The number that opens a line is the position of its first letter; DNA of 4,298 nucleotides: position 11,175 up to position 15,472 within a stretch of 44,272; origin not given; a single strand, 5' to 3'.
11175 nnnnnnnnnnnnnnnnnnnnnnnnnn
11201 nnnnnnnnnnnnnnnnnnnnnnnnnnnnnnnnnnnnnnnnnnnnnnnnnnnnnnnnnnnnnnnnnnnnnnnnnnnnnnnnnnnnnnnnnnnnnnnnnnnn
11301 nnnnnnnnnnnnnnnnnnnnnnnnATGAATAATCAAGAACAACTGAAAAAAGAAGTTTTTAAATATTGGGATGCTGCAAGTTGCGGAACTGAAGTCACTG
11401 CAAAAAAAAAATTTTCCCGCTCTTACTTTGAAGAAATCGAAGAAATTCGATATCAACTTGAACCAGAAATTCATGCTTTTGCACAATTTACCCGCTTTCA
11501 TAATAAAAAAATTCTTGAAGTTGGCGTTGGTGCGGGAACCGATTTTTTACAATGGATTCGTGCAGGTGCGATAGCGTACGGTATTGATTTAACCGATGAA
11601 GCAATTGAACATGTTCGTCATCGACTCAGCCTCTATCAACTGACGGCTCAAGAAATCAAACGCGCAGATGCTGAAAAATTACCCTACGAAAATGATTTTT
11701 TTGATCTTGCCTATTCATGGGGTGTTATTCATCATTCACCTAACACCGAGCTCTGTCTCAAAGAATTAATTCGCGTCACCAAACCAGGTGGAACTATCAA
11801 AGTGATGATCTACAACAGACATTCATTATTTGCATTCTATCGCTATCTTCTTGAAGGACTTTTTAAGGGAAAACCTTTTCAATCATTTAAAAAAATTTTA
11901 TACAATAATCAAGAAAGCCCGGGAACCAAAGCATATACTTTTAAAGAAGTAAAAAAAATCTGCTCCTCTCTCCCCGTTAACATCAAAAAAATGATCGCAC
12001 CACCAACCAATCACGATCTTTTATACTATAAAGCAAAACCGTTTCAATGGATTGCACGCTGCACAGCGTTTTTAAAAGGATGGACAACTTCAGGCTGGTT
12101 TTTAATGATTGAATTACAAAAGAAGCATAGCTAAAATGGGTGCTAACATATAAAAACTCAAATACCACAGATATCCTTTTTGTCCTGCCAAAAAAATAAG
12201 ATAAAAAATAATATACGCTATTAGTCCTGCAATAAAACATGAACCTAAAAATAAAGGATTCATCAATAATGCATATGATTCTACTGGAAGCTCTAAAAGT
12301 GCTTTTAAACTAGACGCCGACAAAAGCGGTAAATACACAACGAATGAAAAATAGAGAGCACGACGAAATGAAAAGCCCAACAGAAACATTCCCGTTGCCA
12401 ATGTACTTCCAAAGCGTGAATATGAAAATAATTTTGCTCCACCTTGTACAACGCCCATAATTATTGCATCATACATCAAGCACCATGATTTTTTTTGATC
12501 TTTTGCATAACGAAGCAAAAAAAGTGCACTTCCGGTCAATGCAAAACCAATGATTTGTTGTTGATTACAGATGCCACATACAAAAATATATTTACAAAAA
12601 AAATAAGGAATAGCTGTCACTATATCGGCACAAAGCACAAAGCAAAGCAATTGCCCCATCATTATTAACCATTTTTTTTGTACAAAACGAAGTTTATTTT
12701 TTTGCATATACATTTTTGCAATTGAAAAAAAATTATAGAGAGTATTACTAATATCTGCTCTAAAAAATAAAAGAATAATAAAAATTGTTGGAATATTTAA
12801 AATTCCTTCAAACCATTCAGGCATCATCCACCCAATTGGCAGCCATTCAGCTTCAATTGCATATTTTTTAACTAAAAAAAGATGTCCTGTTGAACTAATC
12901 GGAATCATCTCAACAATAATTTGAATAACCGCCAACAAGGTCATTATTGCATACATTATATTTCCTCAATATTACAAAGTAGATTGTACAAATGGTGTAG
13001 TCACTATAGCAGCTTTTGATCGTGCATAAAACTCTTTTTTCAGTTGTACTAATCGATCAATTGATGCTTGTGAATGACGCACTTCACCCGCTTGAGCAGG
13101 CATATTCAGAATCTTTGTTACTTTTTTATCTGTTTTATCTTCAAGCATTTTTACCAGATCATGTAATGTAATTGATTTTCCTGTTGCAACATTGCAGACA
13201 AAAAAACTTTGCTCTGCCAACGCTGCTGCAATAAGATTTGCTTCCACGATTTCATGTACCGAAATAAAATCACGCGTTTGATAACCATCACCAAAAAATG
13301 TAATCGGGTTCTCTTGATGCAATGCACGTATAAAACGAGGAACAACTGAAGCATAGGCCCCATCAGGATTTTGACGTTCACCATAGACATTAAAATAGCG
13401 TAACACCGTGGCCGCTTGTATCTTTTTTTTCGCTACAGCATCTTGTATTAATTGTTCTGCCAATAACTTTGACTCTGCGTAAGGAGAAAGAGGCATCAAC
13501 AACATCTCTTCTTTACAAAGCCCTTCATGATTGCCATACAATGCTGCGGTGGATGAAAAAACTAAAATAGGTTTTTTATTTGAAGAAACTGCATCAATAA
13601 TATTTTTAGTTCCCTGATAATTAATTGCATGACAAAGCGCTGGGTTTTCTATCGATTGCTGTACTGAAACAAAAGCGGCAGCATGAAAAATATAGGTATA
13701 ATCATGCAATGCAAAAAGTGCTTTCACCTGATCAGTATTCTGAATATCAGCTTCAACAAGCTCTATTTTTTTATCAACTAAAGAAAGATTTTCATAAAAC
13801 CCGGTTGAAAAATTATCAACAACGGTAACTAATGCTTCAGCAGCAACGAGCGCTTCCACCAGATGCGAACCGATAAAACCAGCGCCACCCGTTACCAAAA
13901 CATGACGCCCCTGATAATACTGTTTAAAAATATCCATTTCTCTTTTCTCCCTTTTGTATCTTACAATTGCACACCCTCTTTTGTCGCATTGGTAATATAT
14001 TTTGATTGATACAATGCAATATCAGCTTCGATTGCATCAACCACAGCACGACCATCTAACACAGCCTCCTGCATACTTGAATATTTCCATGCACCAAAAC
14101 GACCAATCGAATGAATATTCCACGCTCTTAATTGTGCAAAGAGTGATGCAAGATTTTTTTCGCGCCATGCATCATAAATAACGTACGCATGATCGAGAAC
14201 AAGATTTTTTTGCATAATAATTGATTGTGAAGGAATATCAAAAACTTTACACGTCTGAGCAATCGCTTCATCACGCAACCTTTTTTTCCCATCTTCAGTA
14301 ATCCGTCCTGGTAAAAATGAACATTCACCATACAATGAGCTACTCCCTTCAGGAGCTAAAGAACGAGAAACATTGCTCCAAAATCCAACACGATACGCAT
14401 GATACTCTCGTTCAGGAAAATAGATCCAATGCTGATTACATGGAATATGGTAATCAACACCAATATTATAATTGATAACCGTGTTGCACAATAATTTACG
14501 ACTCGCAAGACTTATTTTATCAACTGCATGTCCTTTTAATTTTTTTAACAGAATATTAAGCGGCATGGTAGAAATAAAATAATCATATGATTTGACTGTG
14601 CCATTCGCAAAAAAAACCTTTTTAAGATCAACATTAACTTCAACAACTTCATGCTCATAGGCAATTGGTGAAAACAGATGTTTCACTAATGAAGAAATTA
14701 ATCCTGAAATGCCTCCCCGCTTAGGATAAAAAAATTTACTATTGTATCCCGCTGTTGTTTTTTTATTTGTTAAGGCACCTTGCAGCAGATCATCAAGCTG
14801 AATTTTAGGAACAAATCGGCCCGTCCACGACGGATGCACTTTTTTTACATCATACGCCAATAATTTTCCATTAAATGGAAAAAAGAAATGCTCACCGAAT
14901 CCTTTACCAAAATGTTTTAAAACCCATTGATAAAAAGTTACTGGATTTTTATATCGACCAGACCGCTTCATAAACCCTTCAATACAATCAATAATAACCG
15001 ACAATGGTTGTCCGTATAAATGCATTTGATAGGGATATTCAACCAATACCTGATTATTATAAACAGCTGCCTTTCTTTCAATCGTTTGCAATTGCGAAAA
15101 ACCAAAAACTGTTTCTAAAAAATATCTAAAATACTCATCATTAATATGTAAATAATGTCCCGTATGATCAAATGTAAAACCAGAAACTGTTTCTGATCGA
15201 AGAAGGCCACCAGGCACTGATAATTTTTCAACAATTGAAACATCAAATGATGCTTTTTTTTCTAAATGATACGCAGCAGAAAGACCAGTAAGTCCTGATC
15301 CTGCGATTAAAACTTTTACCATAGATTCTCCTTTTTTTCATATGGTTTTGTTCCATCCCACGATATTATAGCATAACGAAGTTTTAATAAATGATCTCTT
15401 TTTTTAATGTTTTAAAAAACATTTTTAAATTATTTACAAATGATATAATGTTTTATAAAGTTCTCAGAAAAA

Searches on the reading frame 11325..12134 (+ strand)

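Call 62: search_protein_families(library=pfam, proteins=[window:11325-12134:+], max_evalue=0.001)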
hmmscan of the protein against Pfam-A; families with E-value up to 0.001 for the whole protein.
window:11325-12134:+ (269 aa): 6 families
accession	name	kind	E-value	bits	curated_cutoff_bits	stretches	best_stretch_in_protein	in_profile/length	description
PF08241.18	Methyltransf_11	-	1.2e-18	68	21.2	1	64-158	1-93/95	Methyltransferase domain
PF13847.12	Methyltransf_31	-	2.1e-16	60.3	27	1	60-160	4-109/145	Methyltransferase domain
PF13649.12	Methyltransf_25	-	2.5e-16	60.6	27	1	63-156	1-97/97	Methyltransferase domain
PF13489.12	Methyltransf_23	-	3.1e-12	47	27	1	40-167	4-123/164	Methyltransferase domain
PF08242.18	Methyltransf_12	-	1.5e-10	42.1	30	1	64-158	1-98/98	Methyltransferase domain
PF01209.24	Ubie_methyltran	-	4.1e-07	30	20.1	1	61-170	49-161/233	ubiE/COQ5 methyltransferase family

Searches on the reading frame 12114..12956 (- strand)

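Call 62: search_protein_families(library=pfam, proteins=[window:12114-12956:-], max_evalue=0.001)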
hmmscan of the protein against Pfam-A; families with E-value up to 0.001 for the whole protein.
window:12114-12956:- (280 aa): 1 family
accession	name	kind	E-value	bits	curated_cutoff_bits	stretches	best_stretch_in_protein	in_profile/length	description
PF02673.24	BacA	-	3.9e-24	86.2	33.4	1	7-271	3-252/257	Bacitracin resistance protein BacA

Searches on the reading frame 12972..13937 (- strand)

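Call 62: search_protein_families(library=pfam, proteins=[window:12972-13937:-], max_evalue=0.001)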
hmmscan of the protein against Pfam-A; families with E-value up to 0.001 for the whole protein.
window:12972-13937:- (321 aa): 10 families
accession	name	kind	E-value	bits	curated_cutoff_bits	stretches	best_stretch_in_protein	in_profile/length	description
PF01370.27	Epimerase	-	1.6e-53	182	20.9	1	13-240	1-227/240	NAD dependent epimerase/dehydratase family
PF16363.11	GDP_Man_Dehyd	-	1.9e-47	162.8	27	1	14-304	1-298/332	GDP-mannose 4,6 dehydratase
PF01073.25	3Beta_HSD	-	3.5e-25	89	22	1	14-239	1-230/280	3-beta hydroxysteroid dehydrogenase/isomerase family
PF02719.21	Polysacc_synt_2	-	5.6e-21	75.4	20.2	1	13-273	1-251/293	Polysaccharide biosynthesis protein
PF04321.23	RmlD_sub_bind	-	8.9e-19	68.1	27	1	12-217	2-178/287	RmlD substrate binding domain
PF07993.18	NAD_binding_4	-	1.8e-15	57.2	20.1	1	53-230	58-254/258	Male sterility protein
PF13460.12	NAD_binding_10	-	2.4e-09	37.7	27.2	1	17-166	1-133/184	NAD(P)H-binding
PF08659.16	KR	-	8.5e-06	26.2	22.6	1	13-137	3-144/180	KR domain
PF00106.31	adh_short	-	7.1e-05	22.8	26.6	1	12-76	2-69/195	short chain dehydrogenase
PF05368.20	NmrA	-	9.4e-05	22.6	27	1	12-114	4-103/298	NmrA-like family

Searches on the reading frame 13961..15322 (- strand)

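Call 63: search_protein_families(library=pfam, proteins=[window:13961-15322:-], max_evalue=0.01)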
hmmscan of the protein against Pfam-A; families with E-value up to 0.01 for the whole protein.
window:13961-15322:- (453 aa): 6 families
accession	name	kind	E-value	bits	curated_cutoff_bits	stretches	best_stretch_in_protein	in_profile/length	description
PF01593.30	Amino_oxidase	-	8.3e-16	58.7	19.8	1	11-431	1-442/443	Flavin containing amine oxidoreductase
PF13450.12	NAD_binding_8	-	4.3e-13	49.8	21.9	1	6-63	1-59/68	NAD(P)-binding Rossmann-like domain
PF01266.30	DAO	-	0.00012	22.2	27.9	1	3-38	1-35/353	FAD dependent oxidoreductase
PF01946.23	Thi4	-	0.00055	19.7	26.2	1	3-39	19-55/235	Thi4 family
PF00890.30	FAD_binding_2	-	0.0029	17.3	20.4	1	4-39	2-36/414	FAD binding domain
PF01494.25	FAD_binding_3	-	0.0089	15.7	22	0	2-51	2-50/349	FAD binding domain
